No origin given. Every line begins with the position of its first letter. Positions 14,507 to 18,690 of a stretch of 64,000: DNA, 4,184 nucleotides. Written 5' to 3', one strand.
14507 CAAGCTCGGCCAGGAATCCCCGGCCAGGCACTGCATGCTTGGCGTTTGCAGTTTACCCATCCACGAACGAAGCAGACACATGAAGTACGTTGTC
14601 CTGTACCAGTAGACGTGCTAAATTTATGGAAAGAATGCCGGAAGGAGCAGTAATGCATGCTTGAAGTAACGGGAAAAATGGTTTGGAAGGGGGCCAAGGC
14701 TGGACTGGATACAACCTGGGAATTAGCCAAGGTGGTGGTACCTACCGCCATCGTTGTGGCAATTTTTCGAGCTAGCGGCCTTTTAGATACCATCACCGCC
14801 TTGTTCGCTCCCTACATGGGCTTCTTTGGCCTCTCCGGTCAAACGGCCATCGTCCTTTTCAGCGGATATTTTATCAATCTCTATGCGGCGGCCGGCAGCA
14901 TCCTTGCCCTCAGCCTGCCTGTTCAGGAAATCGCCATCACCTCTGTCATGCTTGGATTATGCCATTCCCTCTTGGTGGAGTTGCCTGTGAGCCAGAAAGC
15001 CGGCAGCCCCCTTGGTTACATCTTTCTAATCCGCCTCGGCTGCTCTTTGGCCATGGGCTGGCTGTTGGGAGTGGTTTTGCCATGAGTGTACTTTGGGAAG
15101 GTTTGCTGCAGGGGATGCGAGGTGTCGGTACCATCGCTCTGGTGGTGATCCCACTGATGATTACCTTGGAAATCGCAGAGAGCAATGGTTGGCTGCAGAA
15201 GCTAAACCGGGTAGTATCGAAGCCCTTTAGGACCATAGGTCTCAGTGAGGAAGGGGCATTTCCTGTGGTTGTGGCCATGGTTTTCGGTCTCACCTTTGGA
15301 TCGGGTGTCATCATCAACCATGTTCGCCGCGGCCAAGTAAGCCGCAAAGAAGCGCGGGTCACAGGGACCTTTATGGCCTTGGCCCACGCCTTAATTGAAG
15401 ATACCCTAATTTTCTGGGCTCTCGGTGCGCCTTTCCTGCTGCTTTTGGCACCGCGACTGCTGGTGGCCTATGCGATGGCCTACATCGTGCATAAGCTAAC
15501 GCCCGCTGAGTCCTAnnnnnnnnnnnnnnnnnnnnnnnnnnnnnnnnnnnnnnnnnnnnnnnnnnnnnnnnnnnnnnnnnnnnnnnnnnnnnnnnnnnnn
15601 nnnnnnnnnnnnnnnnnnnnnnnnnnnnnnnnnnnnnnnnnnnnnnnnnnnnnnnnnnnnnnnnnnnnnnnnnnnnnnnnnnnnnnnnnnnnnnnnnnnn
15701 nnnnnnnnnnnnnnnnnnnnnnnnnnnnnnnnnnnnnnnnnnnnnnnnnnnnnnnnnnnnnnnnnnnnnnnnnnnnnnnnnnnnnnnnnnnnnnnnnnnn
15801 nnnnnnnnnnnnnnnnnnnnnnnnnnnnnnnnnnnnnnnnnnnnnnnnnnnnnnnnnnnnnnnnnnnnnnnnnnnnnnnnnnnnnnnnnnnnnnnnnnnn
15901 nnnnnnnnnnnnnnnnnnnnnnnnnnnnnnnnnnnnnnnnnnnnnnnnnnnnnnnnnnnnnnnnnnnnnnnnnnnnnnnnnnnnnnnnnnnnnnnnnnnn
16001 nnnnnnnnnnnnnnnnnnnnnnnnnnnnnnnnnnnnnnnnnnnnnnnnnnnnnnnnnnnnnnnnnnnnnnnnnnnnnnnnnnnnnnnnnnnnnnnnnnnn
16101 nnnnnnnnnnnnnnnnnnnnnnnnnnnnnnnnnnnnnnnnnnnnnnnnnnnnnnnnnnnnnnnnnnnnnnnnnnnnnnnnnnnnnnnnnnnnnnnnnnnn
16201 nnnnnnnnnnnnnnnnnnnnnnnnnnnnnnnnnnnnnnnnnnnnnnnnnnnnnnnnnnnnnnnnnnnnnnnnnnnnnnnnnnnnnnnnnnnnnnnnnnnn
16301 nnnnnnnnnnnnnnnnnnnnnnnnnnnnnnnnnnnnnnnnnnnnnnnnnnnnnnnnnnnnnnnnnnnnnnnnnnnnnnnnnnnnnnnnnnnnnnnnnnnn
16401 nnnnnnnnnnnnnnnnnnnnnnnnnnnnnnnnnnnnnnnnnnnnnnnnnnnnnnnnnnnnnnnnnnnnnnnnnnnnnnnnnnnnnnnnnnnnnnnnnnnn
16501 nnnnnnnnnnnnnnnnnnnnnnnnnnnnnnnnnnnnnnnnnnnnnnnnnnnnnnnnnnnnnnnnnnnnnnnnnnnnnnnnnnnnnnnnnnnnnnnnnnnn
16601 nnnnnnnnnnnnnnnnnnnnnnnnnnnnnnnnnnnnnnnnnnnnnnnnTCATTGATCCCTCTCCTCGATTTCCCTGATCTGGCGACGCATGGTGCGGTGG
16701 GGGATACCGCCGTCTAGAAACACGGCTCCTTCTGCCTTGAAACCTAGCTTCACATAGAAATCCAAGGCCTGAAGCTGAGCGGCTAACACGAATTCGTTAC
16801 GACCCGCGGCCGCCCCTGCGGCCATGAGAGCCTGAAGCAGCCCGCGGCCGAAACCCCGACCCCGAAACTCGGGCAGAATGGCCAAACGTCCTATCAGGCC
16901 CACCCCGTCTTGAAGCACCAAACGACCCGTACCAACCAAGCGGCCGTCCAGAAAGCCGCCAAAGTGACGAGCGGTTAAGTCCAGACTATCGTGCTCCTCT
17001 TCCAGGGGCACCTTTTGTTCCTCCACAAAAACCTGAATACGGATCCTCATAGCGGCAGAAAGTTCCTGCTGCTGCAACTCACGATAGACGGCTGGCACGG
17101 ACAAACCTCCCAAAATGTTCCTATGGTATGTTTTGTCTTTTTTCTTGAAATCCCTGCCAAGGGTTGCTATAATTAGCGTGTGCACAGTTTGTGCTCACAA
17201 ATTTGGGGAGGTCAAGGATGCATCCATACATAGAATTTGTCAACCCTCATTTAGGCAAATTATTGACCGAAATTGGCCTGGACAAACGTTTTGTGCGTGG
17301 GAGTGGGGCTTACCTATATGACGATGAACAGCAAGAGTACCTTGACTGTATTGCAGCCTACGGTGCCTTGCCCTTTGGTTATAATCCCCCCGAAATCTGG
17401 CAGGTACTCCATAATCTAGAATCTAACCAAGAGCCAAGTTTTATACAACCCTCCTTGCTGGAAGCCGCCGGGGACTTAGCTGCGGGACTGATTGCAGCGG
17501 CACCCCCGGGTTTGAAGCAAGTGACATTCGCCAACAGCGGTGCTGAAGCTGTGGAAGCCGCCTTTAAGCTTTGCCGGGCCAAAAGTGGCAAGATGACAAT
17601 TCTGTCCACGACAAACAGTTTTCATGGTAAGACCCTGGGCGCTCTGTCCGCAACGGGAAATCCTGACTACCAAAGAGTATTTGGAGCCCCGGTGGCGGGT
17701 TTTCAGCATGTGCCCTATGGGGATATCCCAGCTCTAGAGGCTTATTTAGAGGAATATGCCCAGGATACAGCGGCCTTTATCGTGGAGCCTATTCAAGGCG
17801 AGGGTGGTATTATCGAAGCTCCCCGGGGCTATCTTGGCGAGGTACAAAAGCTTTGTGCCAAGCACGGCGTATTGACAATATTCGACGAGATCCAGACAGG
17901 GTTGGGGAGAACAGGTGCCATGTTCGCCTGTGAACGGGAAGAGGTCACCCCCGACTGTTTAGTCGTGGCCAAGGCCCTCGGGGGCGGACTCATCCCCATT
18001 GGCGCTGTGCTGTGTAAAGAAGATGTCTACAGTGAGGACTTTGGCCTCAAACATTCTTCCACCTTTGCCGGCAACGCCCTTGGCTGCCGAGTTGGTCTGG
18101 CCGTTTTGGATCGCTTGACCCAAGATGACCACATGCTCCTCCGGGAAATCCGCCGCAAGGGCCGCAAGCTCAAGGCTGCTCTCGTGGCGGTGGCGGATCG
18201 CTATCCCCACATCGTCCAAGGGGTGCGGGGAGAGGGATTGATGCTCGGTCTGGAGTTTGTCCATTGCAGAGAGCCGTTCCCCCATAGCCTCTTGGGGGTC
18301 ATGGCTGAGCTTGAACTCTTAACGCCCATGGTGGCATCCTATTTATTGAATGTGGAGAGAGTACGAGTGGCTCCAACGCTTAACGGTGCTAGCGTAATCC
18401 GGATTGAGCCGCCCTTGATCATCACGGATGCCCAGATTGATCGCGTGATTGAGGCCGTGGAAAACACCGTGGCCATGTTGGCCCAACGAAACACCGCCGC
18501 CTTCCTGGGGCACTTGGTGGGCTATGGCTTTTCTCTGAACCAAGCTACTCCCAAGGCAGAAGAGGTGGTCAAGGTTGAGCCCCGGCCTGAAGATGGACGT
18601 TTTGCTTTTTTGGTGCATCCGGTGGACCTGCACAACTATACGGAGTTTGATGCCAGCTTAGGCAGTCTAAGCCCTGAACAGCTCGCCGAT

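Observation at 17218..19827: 869-aa fusion of a class-III aminotransferase with an acyl-ACP-reductase-like domain: candidate thioester to aldehyde to amine enzyme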

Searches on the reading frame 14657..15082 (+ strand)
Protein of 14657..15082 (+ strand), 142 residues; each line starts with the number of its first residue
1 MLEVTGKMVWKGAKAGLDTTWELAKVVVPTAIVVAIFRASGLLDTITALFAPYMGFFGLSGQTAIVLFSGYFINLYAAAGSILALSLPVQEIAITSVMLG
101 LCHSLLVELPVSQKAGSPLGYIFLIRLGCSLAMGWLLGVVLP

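Call 25: search_protein_families(library=pfam, proteins=[window:14657-15082:+], max_evalue=0.01)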
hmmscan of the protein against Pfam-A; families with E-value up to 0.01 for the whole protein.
window:14657-15082:+ (142 aa): 1 family
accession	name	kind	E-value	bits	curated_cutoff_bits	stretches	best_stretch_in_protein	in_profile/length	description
PF07670.19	Gate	-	1.6e-07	32.1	29.6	1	22-106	3-91/104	Nucleoside recognition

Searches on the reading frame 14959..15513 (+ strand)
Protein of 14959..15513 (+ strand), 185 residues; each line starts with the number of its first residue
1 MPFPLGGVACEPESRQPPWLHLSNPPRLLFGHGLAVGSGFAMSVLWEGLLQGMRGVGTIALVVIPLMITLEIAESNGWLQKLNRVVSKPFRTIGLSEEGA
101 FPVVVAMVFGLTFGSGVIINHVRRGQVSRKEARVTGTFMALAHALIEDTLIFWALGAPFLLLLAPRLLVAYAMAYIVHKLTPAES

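Call 25: search_protein_families(library=pfam, proteins=[window:14959-15513:+], max_evalue=0.01)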
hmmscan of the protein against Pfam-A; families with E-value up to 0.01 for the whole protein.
window:14959-15513:+ (185 aa): 1 family
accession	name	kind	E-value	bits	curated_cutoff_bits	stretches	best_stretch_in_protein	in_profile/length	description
PF07670.19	Gate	-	9e-07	29.7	29.6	1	59-145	4-90/104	Nucleoside recognition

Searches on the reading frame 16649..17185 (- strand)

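Call 3: search_protein_families(library=pfam, proteins=[window:16649-17185:-], max_evalue=0.01)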
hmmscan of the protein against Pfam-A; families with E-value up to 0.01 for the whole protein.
window:16649-17185:- (178 aa): 6 families
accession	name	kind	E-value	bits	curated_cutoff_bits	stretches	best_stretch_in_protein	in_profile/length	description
PF00583.31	Acetyltransf_1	-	2.6e-14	53.9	20.7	1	60-149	21-116/116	Acetyltransferase (GNAT) family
PF13673.13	Acetyltransf_10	-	2.9e-14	53.6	23.6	1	69-169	28-127/128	Acetyltransferase (GNAT) domain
PF13508.13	Acetyltransf_7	-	2e-12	47.7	27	1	79-150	10-83/84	Acetyltransferase (GNAT) domain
PF08445.16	FR47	-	8.7e-08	32.5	22.1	1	90-151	16-79/86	FR47-like protein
PF13527.13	Acetyltransf_9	-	1.9e-05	25.1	25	1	34-150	2-125/127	Acetyltransferase (GNAT) domain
PF21926.2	FeeM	-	0.0052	17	27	0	45-94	2-57/158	N-acyl amino acid synthase FeeM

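Call 4: search_protein_families(library=ncbifam, proteins=[window:16649-17185:-], max_evalue=0.01)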
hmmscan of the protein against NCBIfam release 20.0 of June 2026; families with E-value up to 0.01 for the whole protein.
window:16649-17185:- (178 aa): 8 families
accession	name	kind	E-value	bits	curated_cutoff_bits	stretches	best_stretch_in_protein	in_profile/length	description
NF007644.0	PRK10314.1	equivalog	6.3e-13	48.8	171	1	36-171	11-151/153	GNAT family N-acetyltransferase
TIGR04045.1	MSMEG_0567_GNAT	equivalog_domain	1.8e-10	40.6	68.45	1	38-171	9-148/153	MSMEG_0567/Sll0786 family nitrogen starvation N-acetyltransferase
NF040501.1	resist_ArsN2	equivalog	6e-07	29.2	125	1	68-151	19-103/133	arsenic resistance N-acetyltransferase ArsN2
TIGR01575.1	rimI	equivalog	1.1e-05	25.5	86.4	1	43-152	3-115/132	ribosomal protein S18-alanine N-acetyltransferase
NF002959.0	PRK03624.1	equivalog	0.00024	20.8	124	1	95-157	72-137/147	GNAT family acetyltransferase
NF005921.0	PRK07922.1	equivalog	0.0014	18.3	180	1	55-151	35-125/170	amino-acid N-acetyltransferase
NF008212.0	PRK10975.1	equivalog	0.0035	17.2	219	1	91-152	159-223/232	dTDP-4-amino-4,6-dideoxy-D-galactose acyltransferase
NF007807.0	PRK10514.1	equivalog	0.007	16.3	134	0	100-159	75-132/147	acetyltransferase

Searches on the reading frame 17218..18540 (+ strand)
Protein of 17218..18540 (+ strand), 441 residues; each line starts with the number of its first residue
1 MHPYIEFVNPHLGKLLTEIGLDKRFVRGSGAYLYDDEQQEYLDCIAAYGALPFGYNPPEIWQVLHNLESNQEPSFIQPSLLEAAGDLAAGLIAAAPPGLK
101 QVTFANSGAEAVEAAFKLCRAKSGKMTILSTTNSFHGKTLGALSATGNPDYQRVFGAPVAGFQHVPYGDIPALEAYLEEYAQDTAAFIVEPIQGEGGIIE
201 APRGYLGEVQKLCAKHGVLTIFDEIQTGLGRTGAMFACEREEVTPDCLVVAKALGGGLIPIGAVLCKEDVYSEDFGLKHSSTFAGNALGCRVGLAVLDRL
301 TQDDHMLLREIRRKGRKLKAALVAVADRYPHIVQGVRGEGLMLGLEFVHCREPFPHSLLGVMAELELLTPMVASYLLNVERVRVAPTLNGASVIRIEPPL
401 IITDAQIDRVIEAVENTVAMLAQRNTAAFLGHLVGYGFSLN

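Call 67: search_solved_structures(query=window:17218-18540:+, max_evalue=1e-40, show_alignments=3)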
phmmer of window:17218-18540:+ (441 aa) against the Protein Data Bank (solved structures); distinct sequences matched with E-value up to 1e-40: 52.
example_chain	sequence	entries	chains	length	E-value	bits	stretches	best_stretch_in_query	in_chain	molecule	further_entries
4ppm_A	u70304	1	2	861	6.5e-86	292.2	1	4-348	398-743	Aminotransferase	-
5h7d_A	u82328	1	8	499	1.6e-83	284.3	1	27-429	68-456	Putrescine aminotransferase,Immunoglobulin G-binding protein A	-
5x3f_A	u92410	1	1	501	1.7e-83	284.3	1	27-429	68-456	Putrescine aminotransferase,Immunoglobulin G-binding protein A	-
8cpl_A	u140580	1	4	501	1e-82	281.7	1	27-421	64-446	Putrescine aminotransferase,Immunoglobulin G-binding protein A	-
4uox_A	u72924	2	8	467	1.1e-82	281.6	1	27-421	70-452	PUTRESCINE AMINOTRANSFERASE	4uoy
8r2p_A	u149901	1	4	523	1.7e-82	281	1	27-421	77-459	Putrescine aminotransferase,Immunoglobulin G-binding protein A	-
2eh6_A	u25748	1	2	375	1e-61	212.5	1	21-349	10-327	Acetylornithine aminotransferase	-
2ord_A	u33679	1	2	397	1.6e-61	211.9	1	20-348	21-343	Acetylornithine aminotransferase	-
2e54_A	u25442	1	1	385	2.5e-61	211.2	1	24-348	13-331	Acetylornithine aminotransferase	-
8ht2_A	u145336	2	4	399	1.1e-59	205.8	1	25-346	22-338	Acetylornithine aminotransferase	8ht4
1vef_A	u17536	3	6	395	2.5e-59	204.6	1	23-416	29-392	Acetylornithine/acetyl-lysine aminotransferase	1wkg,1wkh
5viu_A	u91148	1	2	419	8.1e-59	202.9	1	26-418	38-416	Acetylornithine aminotransferase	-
3ruy_A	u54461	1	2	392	1.1e-57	199.2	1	27-358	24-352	Ornithine aminotransferase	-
9y3m_B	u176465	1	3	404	1.4e-53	185.7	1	25-345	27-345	Ornithine aminotransferase, renal form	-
1gbn_A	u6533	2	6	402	5e-53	183.9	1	25-345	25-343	ORNITHINE AMINOTRANSFERASE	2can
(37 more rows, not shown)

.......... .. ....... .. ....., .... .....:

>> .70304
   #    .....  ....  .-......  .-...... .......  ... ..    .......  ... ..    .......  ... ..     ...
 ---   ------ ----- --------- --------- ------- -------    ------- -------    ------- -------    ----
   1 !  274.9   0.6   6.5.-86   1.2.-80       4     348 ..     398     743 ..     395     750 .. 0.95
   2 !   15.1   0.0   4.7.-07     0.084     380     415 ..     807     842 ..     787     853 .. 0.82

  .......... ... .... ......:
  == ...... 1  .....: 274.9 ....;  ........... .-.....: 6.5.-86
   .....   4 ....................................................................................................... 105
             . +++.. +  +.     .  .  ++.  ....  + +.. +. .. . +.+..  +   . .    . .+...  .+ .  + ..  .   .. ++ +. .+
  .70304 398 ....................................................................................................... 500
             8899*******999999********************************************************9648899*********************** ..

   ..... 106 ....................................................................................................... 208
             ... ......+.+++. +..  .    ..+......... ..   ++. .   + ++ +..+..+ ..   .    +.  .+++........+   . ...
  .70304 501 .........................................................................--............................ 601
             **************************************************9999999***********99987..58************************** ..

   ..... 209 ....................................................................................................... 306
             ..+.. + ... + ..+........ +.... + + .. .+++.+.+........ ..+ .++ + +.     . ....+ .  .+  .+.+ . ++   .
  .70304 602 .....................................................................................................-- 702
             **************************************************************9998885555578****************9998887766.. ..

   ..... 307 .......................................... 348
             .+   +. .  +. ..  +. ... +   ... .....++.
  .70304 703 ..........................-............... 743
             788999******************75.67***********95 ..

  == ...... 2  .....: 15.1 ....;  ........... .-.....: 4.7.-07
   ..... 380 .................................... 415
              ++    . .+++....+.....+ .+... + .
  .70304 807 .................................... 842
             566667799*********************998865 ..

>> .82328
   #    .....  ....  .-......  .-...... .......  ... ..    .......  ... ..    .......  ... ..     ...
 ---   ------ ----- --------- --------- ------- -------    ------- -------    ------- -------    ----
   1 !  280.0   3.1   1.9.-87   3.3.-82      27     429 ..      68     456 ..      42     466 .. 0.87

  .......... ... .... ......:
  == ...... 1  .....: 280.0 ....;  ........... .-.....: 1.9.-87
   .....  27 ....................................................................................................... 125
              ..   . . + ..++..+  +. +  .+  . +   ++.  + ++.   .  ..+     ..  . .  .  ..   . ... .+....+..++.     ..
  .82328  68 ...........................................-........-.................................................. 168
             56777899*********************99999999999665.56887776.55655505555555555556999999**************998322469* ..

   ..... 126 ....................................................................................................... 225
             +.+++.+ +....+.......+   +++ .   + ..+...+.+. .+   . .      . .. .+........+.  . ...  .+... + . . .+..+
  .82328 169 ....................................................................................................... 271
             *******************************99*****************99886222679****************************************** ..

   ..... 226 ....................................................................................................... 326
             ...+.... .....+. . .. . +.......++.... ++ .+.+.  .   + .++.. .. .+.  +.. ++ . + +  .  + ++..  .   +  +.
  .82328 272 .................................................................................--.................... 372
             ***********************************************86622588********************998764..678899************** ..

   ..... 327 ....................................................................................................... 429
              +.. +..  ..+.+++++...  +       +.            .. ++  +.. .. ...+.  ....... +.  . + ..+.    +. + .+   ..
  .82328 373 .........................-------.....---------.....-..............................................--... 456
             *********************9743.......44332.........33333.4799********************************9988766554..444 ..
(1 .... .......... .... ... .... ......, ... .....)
